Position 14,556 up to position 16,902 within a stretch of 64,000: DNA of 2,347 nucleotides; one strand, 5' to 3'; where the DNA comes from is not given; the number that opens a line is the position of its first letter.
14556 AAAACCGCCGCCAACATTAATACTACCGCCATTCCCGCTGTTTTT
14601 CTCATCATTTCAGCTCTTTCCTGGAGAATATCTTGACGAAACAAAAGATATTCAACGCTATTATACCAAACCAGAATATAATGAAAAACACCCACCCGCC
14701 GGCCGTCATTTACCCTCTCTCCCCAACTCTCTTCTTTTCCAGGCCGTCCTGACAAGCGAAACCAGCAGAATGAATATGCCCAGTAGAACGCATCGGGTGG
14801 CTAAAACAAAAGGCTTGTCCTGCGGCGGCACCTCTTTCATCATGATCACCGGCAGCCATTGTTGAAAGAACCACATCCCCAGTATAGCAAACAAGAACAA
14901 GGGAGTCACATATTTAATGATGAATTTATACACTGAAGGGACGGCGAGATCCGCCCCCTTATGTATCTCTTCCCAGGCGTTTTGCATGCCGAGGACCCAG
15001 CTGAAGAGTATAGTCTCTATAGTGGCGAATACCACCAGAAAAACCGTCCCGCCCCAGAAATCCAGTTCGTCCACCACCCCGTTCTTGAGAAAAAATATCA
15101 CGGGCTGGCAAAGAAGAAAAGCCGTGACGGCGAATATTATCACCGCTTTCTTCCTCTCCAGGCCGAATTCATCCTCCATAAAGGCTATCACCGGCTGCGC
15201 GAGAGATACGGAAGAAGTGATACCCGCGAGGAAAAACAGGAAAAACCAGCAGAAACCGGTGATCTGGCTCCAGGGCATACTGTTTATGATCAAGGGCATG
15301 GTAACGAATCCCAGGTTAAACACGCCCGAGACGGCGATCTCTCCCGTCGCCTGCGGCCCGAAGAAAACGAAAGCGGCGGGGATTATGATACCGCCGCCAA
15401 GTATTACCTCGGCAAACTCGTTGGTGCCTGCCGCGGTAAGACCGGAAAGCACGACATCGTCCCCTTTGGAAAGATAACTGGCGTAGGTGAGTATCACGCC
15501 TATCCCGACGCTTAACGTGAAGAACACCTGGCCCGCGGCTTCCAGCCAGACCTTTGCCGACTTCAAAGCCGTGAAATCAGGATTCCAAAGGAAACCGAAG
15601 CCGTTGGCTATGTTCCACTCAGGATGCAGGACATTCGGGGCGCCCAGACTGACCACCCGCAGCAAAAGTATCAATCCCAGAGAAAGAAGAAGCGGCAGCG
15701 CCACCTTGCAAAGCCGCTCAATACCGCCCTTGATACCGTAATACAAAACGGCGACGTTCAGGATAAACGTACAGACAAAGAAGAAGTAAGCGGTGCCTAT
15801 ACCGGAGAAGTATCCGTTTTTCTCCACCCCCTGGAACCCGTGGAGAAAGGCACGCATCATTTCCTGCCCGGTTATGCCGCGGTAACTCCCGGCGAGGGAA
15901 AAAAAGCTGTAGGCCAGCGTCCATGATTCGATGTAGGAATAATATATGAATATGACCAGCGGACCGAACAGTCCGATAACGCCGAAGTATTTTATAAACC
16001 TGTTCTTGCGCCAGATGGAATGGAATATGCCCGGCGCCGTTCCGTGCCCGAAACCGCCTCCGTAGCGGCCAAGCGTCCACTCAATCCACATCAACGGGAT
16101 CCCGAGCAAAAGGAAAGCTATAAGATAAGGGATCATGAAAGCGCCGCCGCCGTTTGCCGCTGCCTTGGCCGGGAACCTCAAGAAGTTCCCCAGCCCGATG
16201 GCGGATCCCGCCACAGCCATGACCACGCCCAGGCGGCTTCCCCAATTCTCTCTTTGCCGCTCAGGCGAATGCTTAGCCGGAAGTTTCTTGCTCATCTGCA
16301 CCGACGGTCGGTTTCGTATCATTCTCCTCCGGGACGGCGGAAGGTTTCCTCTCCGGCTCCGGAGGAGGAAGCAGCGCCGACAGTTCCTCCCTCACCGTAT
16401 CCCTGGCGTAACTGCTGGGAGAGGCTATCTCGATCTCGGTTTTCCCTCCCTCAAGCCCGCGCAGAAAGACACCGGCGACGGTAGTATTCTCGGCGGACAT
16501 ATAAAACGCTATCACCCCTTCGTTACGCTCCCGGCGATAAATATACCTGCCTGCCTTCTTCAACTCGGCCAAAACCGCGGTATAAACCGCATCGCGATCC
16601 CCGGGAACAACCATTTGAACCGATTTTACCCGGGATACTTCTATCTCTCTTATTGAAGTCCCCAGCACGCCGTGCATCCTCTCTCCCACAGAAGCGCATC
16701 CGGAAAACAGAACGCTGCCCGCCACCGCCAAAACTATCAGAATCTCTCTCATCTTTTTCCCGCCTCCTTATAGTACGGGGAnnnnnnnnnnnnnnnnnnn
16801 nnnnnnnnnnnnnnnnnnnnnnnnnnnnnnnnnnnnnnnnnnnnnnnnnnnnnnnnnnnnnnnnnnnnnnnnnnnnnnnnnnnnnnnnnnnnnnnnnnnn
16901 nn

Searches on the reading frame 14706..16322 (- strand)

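Call 4: search_protein_families(library=pfam, proteins=[window:14706-16322:-], max_evalue=0.01)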
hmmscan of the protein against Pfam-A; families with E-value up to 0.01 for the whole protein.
window:14706-16322:- (538 aa): 1 family
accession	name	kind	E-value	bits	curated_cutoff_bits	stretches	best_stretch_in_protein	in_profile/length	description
PF00209.24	SNF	-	2e-52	179.1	27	2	174-486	172-482/524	Sodium:neurotransmitter symporter family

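Call 5: search_protein_families(library=ncbifam, proteins=[window:14706-16322:-], max_evalue=0.01)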
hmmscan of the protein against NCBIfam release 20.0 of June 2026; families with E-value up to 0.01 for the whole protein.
window:14706-16322:- (538 aa): 1 family
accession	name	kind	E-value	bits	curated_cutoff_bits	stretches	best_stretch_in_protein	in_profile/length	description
NF037979.1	Na_transp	subfamily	4.6e-15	55.5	50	1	31-406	7-340/419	sodium-dependent transporter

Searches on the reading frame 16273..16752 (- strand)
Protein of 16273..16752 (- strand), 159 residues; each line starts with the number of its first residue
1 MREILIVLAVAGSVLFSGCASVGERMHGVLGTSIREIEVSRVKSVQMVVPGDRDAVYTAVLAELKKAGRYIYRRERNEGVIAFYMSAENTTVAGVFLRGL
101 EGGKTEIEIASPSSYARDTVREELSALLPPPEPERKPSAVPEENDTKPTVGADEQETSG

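Call 4: search_protein_families(library=pfam, proteins=[window:16273-16752:-], max_evalue=0.01)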
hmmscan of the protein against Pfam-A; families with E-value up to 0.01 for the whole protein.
window:16273-16752:- (159 aa): 0 families

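Call 5: search_protein_families(library=ncbifam, proteins=[window:16273-16752:-], max_evalue=0.01)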
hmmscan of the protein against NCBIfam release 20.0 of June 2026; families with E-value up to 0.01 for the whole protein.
window:16273-16752:- (159 aa): 1 family
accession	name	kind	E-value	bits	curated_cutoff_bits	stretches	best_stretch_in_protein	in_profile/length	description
NF046038.1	NGK_0946_fam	subfamily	0.0052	17.3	45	1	1-47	1-41/102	NGK_0946 family protein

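Call 63: search_protein_families(library=padloc, proteins=[window:16273-16752:-], max_evalue=0.01)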
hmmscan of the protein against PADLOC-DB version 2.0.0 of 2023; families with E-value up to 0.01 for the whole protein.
window:16273-16752:- (159 aa): 0 families

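Call 79: search_protein_families(library=pfam, proteins=[window:16273-16752:-], max_evalue=1)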
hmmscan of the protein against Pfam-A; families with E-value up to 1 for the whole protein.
window:16273-16752:- (159 aa): 2 families
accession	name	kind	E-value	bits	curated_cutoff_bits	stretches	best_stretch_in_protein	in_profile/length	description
PF08447.18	PAS_3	-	0.12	13.1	25.6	1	23-80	5-64/89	PAS fold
PF24052.1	Phage_lipoprotein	-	0.14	12.6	27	1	6-61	7-61/80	Phage lipoprotein family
